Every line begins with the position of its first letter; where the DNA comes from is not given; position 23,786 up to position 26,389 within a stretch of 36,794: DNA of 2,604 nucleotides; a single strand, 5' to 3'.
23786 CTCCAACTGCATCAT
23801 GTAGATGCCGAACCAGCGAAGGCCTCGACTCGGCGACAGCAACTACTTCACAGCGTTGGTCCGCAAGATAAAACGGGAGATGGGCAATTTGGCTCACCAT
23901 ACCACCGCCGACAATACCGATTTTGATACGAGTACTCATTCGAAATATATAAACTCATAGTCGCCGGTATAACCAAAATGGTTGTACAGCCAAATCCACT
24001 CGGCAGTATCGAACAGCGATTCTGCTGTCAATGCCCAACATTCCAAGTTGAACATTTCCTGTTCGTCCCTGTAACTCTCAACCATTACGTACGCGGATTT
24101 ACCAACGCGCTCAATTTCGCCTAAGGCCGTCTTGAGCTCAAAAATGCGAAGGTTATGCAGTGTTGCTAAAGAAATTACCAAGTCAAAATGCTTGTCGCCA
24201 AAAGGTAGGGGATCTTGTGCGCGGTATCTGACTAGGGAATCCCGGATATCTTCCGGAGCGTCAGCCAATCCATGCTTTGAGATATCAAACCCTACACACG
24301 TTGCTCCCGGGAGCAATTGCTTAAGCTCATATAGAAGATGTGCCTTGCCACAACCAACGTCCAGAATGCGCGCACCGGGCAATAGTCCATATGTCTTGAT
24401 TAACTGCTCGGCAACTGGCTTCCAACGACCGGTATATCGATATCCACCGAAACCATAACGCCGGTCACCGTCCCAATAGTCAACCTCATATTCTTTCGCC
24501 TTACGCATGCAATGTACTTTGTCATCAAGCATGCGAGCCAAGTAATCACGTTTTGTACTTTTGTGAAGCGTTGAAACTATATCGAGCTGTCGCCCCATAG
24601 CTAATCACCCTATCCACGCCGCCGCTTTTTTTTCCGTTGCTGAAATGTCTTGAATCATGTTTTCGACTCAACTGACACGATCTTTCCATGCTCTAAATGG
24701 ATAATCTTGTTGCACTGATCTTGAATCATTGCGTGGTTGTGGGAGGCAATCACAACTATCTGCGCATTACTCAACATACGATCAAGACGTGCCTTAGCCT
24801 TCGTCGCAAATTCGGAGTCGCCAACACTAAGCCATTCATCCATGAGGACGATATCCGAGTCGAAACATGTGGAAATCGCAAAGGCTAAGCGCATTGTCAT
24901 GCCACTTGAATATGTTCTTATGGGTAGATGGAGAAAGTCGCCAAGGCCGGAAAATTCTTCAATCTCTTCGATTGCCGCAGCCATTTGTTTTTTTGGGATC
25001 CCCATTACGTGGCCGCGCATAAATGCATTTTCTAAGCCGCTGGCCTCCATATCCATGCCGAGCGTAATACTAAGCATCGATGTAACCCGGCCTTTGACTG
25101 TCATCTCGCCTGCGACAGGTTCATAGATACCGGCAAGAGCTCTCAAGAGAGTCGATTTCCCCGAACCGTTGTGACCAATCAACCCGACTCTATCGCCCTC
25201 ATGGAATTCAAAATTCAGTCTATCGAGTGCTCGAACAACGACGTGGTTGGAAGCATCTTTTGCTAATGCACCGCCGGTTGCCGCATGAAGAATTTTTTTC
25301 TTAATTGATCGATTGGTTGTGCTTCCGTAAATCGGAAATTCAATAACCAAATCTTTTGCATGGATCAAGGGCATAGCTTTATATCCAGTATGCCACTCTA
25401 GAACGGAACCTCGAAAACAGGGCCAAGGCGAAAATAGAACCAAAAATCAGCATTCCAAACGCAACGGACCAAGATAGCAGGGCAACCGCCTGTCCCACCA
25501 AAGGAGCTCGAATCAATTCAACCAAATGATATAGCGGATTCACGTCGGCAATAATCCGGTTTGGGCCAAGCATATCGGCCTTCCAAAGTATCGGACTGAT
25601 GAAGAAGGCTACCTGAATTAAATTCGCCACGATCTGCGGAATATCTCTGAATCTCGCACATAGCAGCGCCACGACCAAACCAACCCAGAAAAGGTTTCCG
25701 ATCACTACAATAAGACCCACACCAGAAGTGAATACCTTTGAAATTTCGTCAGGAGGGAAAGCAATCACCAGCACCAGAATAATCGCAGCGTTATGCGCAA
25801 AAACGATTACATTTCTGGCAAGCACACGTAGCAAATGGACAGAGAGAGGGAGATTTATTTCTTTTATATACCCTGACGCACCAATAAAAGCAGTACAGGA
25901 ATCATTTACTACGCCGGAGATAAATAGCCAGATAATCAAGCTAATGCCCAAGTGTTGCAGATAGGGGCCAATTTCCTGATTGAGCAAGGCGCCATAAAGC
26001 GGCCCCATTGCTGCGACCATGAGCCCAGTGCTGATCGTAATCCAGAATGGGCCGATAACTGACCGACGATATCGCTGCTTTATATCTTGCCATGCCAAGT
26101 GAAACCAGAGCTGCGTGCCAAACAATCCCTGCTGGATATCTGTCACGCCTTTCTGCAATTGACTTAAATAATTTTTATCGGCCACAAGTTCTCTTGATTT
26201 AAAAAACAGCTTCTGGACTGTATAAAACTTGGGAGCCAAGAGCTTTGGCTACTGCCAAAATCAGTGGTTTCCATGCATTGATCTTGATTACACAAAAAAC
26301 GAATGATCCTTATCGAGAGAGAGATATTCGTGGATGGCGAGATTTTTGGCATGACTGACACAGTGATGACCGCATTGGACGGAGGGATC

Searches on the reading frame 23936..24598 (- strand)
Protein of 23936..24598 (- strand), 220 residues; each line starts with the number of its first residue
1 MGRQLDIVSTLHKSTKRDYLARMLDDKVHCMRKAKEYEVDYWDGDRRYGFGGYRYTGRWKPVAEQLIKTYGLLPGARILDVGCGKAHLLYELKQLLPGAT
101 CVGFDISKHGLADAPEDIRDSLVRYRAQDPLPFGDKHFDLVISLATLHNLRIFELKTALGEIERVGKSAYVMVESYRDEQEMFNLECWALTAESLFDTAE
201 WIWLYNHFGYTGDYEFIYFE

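Call 6: search_protein_families(library=pfam, proteins=[window:23936-24598:-], max_evalue=0.001)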
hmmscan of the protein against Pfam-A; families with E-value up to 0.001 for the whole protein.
window:23936-24598:- (220 aa): 6 families
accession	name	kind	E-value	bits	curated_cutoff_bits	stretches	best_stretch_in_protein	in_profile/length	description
PF13847.12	Methyltransf_31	-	4.6e-15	56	27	1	75-183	4-119/145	Methyltransferase domain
PF08241.18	Methyltransf_11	-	1e-13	52.2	21.2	1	79-167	1-88/95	Methyltransferase domain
PF13649.12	Methyltransf_25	-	3.4e-13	50.5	27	1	78-167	1-94/97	Methyltransferase domain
PF08242.18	Methyltransf_12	-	8.8e-10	39.6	30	1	79-164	1-90/98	Methyltransferase domain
PF13489.12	Methyltransf_23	-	1.8e-08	34.7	27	1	70-209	16-158/164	Methyltransferase domain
PF07021.18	MetW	-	1.4e-05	25.3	21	1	73-172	12-108/193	Methionine biosynthesis protein MetW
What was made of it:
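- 23936..24598 (-): Class-I SAM methyltransferase (MT220), a conserved cassette member. PF13847 and PF08241 (call 6).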

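Call 22: search_protein_families(library=ncbifam, proteins=[window:23936-24598:-], max_evalue=0.00001)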
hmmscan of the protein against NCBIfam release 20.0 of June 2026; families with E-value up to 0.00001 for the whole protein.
window:23936-24598:- (220 aa): 10 families
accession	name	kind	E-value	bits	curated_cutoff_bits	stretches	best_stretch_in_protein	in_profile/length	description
NF045667.1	MTase_DVU1556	equivalog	1.6e-10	40.8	155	1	64-165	12-110/213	DVU_1556 family methyltransferase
NF043040.1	corrin_prot_MT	hypoth_equivalog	4.1e-09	36.2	180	1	56-165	24-138/216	corrinoid protein-associated methyltransferase CpaM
NF004452.0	PRK05785.1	equivalog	4.9e-09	36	207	1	58-171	36-142/228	hypothetical protein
TIGR02072.1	BioC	equivalog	1.7e-07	31.3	184.95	1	70-169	30-127/244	malonyl-ACP O-methyltransferase BioC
TIGR01934.1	MenG_MenH_UbiE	subfamily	1.8e-07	30.7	158.35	1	65-169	30-136/223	ubiquinone/menaquinone biosynthesis methyltransferase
NF001244.0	PRK00216.1-5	equivalog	2.2e-07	30.4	216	1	64-174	38-155/236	bifunctional demethylmenaquinone methyltransferase/2-methoxy-6-polyprenyl-1,4-benzoquinol methylase UbiE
TIGR02081.1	metW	equivalog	2.4e-07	30.5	189.5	1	74-171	13-107/194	methionine biosynthesis protein MetW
NF001241.0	PRK00216.1-2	equivalog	3e-07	30.3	327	1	67-171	44-144/231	demethylmenaquinone methyltransferase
NF010703.0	PRK14103.1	equivalog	5.2e-07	29.3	320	1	58-148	14-100/256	trans-aconitate 2-methyltransferase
NF047649.1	MTase_UXPK_star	exception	6.1e-06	25.5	460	1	72-168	75-175/283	methyltransferase/UXPK-star double selenoprotein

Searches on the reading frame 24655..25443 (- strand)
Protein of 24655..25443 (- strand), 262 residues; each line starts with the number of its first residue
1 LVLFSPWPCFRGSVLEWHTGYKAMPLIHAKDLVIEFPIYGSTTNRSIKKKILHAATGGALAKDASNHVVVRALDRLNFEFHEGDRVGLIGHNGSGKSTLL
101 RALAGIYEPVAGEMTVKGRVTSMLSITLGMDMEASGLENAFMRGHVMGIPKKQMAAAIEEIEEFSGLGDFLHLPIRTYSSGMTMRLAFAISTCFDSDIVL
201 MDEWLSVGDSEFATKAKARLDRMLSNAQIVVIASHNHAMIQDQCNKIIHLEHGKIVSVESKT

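Call 6: search_protein_families(library=pfam, proteins=[window:24655-25443:-], max_evalue=0.001)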
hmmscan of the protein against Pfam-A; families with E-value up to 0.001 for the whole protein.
window:24655-25443:- (262 aa): 4 families
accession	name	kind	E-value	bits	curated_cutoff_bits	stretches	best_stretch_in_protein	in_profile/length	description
PF00005.33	ABC_tran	-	5.1e-21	76.1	25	1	73-205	1-136/137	ABC transporter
PF02463.25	SMC_N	-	3.1e-07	30.5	40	0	183-249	146-210/220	RecF/RecN/SMC N terminal domain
PF13555.12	AAA_29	-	0.00012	22.2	27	1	77-104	16-43/61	P-loop containing region of AAA domain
PF13304.12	AAA_21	-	0.00015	22.4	27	1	87-106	3-22/304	AAA domain, putative AbiEii toxin, Type IV TA system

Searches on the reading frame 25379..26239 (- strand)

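Call 6: search_protein_families(library=pfam, proteins=[window:25379-26239:-], max_evalue=0.001)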
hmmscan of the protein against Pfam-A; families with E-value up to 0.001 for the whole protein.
window:25379-26239:- (286 aa): 1 family
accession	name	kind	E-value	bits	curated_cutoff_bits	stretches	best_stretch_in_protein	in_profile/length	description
PF01061.29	ABC2_membrane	-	1.1e-14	54.9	26.9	1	44-245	2-208/211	ABC-2 type transporter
